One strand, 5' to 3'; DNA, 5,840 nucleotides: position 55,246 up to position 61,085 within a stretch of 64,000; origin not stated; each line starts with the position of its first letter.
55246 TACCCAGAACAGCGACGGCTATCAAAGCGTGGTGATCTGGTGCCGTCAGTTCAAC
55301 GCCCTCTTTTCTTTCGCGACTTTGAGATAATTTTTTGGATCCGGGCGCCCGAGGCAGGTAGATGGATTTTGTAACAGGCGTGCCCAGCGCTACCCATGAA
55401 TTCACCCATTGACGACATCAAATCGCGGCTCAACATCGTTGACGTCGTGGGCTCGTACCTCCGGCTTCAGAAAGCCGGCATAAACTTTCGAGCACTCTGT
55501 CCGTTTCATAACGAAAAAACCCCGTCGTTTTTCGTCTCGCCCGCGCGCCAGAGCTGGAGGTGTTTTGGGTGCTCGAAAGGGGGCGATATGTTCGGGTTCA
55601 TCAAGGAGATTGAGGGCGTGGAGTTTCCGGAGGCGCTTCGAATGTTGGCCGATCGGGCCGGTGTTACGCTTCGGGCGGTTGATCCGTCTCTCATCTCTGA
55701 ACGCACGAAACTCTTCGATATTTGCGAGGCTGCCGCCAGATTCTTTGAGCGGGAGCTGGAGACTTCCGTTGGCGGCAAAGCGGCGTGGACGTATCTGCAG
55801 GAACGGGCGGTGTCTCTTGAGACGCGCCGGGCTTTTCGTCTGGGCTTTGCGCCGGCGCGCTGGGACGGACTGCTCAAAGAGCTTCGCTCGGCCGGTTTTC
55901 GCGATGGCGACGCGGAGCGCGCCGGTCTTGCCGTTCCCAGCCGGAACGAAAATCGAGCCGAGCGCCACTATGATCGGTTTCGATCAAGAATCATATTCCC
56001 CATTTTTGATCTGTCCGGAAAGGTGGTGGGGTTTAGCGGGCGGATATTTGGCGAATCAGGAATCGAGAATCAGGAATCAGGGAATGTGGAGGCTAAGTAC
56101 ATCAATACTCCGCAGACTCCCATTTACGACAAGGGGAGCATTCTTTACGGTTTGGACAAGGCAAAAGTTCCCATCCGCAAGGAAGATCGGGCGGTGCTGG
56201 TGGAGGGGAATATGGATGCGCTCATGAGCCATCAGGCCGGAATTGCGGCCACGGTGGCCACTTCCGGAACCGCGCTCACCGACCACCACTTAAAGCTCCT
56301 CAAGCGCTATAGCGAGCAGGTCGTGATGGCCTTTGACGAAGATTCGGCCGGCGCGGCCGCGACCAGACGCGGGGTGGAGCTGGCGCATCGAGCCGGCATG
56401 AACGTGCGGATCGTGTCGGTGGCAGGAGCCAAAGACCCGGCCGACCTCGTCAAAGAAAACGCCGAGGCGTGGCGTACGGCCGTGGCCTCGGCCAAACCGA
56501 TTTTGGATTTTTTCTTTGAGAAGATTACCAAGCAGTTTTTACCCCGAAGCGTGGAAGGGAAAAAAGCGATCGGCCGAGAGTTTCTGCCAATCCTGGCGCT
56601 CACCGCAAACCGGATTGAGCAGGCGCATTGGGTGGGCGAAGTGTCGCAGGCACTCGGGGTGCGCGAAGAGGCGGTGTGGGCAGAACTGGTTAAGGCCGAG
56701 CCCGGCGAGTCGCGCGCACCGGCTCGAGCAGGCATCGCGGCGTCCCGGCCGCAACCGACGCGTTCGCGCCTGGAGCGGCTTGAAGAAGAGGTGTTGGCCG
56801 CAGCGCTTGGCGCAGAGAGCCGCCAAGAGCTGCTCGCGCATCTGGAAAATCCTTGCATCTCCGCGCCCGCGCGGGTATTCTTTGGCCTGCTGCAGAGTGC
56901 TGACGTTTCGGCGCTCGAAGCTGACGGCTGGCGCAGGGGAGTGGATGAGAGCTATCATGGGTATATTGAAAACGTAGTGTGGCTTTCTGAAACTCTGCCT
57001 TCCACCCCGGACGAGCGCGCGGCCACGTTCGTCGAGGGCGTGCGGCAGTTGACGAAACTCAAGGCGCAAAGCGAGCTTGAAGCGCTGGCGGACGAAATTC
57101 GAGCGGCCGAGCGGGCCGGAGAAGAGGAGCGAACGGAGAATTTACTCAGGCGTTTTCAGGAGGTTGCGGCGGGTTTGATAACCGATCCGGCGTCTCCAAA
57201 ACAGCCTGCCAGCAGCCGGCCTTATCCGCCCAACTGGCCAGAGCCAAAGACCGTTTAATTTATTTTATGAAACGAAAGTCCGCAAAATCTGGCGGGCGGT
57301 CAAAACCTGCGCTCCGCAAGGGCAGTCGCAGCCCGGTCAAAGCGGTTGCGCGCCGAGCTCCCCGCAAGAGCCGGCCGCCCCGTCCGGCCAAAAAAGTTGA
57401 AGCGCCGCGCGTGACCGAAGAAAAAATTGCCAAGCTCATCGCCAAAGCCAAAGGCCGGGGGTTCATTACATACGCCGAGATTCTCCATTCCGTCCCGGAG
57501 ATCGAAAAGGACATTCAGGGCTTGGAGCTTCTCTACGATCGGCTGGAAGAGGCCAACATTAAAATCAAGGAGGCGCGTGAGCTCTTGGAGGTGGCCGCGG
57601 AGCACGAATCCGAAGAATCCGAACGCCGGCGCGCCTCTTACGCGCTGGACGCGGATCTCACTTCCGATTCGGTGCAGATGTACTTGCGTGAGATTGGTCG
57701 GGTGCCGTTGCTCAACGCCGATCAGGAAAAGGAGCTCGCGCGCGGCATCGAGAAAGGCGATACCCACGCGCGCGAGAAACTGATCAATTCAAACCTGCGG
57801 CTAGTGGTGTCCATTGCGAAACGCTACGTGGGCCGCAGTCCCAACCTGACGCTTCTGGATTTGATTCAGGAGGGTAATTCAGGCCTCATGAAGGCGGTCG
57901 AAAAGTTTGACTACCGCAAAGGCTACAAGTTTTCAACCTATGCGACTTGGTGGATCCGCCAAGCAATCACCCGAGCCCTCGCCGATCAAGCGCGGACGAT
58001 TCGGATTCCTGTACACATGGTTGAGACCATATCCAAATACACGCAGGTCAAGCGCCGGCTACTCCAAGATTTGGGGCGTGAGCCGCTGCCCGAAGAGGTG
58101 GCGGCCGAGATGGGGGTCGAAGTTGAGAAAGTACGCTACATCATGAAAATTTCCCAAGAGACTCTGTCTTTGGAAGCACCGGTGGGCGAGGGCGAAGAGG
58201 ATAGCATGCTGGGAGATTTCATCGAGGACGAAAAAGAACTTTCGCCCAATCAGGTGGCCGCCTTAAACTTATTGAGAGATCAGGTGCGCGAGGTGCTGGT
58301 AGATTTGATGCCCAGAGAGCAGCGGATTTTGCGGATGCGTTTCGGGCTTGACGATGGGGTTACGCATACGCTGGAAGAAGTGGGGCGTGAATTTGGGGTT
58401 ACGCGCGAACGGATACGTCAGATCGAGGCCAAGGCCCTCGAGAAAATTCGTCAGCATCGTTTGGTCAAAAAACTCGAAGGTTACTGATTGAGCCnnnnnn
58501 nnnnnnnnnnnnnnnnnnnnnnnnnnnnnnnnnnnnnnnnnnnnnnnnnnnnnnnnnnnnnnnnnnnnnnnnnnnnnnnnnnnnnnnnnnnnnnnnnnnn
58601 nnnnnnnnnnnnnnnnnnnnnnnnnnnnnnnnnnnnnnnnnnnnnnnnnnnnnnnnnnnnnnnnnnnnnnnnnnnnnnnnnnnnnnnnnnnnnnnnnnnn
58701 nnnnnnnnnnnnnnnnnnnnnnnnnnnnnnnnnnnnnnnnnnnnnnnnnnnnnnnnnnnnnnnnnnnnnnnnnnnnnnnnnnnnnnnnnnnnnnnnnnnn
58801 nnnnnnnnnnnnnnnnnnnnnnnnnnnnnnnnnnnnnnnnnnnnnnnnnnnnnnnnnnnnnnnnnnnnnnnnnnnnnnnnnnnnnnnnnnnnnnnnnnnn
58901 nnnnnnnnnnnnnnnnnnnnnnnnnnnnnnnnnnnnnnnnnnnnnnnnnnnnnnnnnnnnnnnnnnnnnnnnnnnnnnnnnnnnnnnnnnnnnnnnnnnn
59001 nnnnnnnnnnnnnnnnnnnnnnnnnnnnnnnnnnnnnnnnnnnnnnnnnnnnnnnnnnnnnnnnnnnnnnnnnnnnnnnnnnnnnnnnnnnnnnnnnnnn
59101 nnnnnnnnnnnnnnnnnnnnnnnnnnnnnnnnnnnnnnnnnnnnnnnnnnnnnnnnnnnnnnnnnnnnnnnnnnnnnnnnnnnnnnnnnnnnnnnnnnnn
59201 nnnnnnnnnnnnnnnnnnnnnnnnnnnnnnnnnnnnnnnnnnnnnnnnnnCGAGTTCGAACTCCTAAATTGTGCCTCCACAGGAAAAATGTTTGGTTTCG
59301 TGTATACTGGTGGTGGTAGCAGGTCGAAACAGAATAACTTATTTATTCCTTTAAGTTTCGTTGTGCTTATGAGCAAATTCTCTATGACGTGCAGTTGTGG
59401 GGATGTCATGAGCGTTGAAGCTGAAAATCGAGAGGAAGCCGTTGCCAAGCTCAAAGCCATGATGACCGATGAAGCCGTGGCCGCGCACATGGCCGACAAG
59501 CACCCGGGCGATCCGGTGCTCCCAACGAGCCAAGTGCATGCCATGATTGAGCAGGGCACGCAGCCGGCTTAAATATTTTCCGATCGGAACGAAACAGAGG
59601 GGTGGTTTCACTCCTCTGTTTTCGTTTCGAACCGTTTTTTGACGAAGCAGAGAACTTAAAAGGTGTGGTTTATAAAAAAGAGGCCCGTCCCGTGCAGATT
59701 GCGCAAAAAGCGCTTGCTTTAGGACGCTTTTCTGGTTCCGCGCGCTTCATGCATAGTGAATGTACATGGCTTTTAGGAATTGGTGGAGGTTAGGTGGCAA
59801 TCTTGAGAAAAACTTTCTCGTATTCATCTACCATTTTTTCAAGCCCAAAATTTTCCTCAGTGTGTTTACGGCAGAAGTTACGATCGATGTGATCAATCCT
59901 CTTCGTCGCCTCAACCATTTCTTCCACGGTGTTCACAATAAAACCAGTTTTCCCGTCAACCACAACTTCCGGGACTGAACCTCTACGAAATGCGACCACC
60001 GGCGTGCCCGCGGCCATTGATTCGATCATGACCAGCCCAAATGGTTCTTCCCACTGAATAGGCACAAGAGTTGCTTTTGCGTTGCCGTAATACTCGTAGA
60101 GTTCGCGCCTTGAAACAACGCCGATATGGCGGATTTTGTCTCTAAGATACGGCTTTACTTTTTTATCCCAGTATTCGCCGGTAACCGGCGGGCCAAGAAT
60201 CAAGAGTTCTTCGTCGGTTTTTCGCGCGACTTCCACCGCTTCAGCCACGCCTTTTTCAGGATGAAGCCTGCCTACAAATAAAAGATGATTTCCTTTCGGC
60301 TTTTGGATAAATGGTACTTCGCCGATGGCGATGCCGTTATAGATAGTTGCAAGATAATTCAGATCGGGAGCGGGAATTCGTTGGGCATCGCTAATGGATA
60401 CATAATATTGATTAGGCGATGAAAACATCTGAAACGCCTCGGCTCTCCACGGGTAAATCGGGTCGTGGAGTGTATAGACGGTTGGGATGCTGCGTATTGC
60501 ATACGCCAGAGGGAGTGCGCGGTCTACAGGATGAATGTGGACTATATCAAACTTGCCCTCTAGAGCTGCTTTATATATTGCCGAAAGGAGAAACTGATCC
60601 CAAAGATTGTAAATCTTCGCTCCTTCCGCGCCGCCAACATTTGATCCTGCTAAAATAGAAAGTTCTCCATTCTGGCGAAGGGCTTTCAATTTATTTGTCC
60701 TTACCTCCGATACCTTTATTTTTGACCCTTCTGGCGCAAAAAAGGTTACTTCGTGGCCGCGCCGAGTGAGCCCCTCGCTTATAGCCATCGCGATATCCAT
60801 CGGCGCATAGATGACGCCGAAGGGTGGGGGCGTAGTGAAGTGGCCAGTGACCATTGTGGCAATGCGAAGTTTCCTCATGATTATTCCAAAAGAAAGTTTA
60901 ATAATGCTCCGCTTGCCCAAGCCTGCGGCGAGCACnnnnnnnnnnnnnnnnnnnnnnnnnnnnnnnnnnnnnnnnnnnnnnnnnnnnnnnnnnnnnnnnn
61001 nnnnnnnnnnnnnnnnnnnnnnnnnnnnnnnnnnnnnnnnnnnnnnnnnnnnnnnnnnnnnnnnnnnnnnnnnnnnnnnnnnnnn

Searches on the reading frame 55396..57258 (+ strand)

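Call 31: search_protein_families(library=pfam, proteins=[window:55396-57258:+], max_evalue=0.001)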
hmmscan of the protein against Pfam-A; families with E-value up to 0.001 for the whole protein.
window:55396-57258:+ (620 aa): 7 families
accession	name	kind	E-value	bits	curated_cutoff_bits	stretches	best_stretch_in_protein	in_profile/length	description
PF08275.17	DNAG_N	-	3.3e-35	121.4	26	1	116-257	1-128/128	DNA primase catalytic core, N-terminal domain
PF01807.25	Zn_ribbon_DnaG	-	4.4e-33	113.4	24.9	1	4-93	5-94/98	CHC2 zinc finger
PF13155.12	Toprim_2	-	6.3e-21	75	22.1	1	267-351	1-87/88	Toprim-like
PF13662.12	Toprim_4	-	6.3e-15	55.6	25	1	265-340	2-84/85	Toprim domain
PF01751.28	Toprim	-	1.2e-10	41.9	23.1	1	266-340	2-94/96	Toprim domain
PF13362.12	Toprim_3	-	2.4e-07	31.6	27.2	1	266-354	2-91/95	Toprim domain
PF10410.14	DnaB_bind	-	2.6e-07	31.2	20.6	1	371-425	2-56/56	DnaB-helicase binding domain of primase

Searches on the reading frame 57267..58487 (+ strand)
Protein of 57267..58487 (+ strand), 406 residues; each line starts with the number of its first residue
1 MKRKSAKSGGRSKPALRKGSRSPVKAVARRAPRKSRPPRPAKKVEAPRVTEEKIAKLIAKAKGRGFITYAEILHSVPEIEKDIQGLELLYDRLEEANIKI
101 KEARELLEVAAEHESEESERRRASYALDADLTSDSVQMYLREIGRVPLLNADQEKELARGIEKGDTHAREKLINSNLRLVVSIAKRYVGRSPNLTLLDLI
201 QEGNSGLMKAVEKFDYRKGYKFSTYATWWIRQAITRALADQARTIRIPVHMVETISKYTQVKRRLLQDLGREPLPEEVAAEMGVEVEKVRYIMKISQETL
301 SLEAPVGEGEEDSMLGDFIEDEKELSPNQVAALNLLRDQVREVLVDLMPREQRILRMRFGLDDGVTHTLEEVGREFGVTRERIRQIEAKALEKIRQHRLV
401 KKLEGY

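Call 87: search_protein_families(library=pfam, proteins=[window:57267-58487:+], max_evalue=0.0001)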
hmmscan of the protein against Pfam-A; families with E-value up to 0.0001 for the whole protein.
window:57267-58487:+ (406 aa): 5 families
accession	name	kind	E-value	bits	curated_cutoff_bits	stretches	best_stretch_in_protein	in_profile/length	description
PF04539.22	Sigma70_r3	-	3.1e-22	78.9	25.3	1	253-329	1-76/78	Sigma-70 region 3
PF04542.20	Sigma70_r2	-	4.3e-22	78.1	24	1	172-244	1-71/71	Sigma-70 region 2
PF04545.22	Sigma70_r4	-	4.4e-17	61.8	24.1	1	344-396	2-50/50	Sigma-70, region 4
PF00140.25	Sigma70_r1_2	-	2.1e-16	60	22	1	134-165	1-32/34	Sigma-70 factor, region 1.2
PF03979.19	Sigma70_r1_1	-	2.5e-10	40.6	22.5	1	51-118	4-76/81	Sigma-70 factor, region 1.1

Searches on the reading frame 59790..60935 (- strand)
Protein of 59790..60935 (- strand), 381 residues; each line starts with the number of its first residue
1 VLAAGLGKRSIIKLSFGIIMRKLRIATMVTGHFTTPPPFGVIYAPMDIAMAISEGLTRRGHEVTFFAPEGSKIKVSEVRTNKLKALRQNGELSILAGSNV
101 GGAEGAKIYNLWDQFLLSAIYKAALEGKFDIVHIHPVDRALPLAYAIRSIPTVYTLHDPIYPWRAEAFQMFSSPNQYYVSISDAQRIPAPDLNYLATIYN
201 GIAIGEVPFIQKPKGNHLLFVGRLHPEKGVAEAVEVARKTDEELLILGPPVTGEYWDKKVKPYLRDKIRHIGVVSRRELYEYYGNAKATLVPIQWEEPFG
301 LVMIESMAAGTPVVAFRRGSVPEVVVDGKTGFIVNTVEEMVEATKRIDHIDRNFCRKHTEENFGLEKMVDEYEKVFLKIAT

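Call 87: search_protein_families(library=pfam, proteins=[window:59790-60935:-], max_evalue=0.0001)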
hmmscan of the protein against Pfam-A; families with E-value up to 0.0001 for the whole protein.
window:59790-60935:- (381 aa): 5 families
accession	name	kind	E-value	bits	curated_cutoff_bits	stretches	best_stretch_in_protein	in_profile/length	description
PF00534.26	Glycos_transf_1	-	4e-26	92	26.4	1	213-344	13-152/172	Glycosyl transferases group 1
PF13692.12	Glyco_trans_1_4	-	4e-23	82.7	27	1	216-346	2-138/142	Glycosyl transferases group 1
PF13439.12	Glyco_transf_4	-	9.9e-13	48.9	28.5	1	50-169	9-116/170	Glycosyltransferase Family 4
PF13579.12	Glyco_trans_4_4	-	3.1e-06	28.1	29.7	1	49-164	7-113/158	Glycosyl transferase 4-like domain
PF13524.12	Glyco_trans_1_2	-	4.7e-05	23.8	25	1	238-346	11-110/144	Glycosyl transferase-like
